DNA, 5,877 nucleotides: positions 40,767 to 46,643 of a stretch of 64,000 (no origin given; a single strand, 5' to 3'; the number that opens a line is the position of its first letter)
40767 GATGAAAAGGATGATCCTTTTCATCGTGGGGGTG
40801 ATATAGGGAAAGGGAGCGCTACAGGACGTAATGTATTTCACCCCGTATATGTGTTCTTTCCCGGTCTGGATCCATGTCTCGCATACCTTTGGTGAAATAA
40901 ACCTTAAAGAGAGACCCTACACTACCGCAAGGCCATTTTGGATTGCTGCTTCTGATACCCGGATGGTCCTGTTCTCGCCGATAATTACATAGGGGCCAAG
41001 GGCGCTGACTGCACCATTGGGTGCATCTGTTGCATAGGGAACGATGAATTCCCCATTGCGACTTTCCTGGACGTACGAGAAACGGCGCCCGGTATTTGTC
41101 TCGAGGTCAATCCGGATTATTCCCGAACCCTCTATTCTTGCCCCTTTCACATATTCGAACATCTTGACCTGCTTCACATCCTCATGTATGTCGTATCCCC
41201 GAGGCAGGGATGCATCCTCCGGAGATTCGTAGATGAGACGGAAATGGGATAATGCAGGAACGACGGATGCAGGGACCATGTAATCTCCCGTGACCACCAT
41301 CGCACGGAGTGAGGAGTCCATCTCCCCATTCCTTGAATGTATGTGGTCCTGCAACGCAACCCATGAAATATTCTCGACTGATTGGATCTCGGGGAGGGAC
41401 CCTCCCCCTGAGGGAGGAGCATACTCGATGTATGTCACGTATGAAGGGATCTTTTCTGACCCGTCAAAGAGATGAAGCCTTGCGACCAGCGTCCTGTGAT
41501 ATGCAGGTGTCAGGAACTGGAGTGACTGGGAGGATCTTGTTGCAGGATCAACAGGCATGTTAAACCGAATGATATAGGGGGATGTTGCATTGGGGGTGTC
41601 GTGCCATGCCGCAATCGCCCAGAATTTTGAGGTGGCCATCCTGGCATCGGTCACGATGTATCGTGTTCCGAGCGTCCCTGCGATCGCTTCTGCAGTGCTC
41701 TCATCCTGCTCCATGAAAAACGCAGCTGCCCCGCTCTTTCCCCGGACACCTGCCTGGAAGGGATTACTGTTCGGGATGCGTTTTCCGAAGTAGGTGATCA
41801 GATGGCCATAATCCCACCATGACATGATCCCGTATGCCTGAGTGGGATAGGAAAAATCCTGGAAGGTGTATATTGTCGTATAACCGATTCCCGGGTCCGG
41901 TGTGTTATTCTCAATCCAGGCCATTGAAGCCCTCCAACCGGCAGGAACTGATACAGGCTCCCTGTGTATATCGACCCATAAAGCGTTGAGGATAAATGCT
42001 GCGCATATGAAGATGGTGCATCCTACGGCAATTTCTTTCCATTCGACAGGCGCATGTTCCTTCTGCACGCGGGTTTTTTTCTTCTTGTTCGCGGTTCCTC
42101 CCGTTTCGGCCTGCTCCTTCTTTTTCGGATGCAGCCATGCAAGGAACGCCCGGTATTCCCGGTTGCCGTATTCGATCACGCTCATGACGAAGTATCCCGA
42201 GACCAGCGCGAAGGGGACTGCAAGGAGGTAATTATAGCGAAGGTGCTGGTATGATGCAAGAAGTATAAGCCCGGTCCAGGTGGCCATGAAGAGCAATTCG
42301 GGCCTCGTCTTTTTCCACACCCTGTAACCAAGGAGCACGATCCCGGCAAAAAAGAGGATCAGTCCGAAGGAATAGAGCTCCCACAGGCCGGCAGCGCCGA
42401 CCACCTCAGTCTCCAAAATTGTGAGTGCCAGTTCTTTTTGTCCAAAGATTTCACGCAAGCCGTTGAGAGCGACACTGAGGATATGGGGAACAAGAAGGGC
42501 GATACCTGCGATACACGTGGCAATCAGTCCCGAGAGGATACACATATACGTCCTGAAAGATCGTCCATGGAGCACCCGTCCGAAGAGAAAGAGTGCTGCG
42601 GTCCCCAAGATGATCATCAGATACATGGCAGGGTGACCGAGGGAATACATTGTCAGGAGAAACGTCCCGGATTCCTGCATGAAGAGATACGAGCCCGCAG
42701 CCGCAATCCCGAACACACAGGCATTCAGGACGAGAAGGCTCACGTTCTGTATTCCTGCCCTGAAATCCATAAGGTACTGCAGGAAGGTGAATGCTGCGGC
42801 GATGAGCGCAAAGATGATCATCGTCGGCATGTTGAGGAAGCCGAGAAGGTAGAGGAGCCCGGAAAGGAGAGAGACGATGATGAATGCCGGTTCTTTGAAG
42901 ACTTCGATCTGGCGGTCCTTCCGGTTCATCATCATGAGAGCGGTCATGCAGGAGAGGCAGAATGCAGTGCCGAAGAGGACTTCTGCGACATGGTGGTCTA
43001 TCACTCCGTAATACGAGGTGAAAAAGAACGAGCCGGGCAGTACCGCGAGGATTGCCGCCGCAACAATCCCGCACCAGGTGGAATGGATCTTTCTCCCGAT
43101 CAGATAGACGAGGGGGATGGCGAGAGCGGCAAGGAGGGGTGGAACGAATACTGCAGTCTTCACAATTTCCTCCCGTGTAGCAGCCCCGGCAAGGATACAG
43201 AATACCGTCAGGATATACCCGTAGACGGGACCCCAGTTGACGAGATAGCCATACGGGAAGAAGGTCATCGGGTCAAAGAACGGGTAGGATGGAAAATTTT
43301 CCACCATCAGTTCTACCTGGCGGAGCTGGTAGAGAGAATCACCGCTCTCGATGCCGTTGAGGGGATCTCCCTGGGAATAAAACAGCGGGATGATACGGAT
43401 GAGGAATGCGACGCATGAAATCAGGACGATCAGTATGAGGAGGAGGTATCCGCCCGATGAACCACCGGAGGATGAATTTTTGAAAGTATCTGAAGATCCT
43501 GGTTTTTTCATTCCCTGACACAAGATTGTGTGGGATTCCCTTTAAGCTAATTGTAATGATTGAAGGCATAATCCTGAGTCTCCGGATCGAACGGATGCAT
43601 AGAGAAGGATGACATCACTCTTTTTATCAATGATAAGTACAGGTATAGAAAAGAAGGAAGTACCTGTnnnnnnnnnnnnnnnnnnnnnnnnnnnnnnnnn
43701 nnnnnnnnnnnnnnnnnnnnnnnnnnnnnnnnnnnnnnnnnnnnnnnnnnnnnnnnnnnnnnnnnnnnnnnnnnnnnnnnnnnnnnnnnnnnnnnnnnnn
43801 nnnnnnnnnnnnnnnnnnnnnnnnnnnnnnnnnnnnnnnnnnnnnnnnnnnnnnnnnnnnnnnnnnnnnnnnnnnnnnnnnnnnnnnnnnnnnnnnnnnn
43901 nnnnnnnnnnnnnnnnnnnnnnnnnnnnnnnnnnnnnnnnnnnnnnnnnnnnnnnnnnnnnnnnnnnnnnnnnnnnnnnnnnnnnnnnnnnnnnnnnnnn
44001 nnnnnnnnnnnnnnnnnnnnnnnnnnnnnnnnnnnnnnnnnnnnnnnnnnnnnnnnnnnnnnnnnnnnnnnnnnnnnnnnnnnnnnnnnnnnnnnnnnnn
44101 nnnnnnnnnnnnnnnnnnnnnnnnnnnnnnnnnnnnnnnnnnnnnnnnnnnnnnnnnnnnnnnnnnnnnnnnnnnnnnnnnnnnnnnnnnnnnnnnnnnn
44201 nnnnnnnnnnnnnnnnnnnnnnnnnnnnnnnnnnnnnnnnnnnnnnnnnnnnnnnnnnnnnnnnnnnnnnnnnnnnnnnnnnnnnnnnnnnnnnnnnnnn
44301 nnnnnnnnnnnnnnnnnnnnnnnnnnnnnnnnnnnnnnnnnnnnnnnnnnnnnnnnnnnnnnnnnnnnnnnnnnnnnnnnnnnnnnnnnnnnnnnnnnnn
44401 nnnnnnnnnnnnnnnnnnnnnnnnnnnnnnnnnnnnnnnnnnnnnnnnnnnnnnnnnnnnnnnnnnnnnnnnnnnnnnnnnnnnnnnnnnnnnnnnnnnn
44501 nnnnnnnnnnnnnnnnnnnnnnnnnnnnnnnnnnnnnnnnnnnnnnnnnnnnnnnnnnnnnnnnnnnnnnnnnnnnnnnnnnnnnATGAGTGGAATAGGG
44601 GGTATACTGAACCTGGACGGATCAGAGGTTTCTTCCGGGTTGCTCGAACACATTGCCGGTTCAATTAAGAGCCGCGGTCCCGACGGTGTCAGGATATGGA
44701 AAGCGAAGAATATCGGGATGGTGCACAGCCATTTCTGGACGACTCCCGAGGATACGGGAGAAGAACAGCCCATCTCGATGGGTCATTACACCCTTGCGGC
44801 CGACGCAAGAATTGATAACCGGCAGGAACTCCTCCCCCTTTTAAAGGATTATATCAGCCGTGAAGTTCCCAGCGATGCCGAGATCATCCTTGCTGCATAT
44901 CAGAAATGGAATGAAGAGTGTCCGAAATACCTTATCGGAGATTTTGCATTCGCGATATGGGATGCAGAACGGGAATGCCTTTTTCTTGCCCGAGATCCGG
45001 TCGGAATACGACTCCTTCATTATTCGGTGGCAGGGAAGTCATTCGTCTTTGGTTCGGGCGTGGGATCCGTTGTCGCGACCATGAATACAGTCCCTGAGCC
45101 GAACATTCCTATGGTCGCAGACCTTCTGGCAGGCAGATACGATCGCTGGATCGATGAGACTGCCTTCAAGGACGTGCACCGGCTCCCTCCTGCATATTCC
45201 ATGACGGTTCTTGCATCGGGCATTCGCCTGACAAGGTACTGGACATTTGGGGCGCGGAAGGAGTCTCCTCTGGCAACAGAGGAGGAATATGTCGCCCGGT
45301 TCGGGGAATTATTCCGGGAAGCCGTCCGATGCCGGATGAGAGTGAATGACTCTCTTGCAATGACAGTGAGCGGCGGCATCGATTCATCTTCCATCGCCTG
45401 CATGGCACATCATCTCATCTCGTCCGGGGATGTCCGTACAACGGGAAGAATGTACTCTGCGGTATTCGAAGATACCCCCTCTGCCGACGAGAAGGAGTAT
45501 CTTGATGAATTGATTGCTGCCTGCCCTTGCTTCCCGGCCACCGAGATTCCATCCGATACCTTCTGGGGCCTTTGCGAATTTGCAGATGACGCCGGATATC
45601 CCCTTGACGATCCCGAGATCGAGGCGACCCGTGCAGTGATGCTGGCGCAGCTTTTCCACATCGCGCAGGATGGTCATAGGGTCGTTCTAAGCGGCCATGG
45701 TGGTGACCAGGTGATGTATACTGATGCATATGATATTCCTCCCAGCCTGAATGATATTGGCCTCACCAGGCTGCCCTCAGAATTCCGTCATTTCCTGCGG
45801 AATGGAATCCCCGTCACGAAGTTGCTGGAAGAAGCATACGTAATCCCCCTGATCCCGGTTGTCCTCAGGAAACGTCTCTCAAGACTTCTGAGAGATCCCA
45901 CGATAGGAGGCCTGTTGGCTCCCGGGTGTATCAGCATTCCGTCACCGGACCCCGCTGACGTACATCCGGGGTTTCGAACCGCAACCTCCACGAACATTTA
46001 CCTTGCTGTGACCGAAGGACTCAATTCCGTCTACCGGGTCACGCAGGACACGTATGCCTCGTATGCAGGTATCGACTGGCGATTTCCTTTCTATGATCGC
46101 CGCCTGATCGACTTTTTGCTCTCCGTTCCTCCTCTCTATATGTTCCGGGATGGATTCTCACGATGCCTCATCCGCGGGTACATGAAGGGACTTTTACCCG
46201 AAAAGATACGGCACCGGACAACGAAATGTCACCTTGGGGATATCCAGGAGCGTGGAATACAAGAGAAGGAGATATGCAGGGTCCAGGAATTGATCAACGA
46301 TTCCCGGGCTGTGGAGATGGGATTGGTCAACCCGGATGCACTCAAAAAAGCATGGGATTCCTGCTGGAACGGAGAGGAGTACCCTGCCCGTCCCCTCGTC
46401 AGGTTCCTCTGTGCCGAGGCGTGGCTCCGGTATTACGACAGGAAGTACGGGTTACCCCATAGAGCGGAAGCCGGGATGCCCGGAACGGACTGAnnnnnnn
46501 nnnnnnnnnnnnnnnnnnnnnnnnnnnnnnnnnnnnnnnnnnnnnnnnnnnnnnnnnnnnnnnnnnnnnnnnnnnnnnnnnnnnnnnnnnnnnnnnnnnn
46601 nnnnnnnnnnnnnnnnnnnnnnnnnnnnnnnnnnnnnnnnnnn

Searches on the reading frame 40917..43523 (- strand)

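Call 73: search_protein_families(library=ncbifam, proteins=[window:40917-43523:-], max_evalue=0.00001)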
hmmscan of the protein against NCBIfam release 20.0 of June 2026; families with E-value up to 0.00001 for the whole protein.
window:40917-43523:- (868 aa): 1 family
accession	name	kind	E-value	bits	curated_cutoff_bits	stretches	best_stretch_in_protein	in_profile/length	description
TIGR04154.1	archaeo_STT3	subfamily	4.5e-210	700.1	450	1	30-864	2-831/831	oligosaccharyl transferase, archaeosortase A system-associated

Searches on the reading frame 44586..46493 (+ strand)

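Call 73: search_protein_families(library=ncbifam, proteins=[window:44586-46493:+], max_evalue=0.00001)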
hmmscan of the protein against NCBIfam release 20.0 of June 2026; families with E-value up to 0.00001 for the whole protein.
window:44586-46493:+ (635 aa): 6 families
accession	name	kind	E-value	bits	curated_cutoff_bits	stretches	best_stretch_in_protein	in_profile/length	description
NF033535.1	lass_lactam_cya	exception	5.1e-119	398.7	525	2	1-377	1-376/668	lasso peptide isopeptide bond-forming cyclase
TIGR01536.1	asn_synth_AEB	equivalog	1.1e-63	216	267.1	1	3-547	2-514/517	asparagine synthase (glutamine-hydrolyzing)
TIGR03108.1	eps_aminotran_1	hypoth_equivalog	4e-42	144.7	816.9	1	1-376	1-370/628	XrtA/PEP-CTERM system amidotransferase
TIGR03104.1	trio_amidotrans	equivalog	1.9e-37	128.8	570.1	1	1-377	1-377/589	N-acetylglutaminylglutamine amidotransferase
NF006949.0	PRK09431.1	equivalog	3.7e-30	105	499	1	1-278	1-251/554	asparagine synthase B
NF033561.1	macrolact_Ik_Al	subfamily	2e-27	96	300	2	347-619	300-560/561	albusnodin/ikarugamycin family macrolactam cyclase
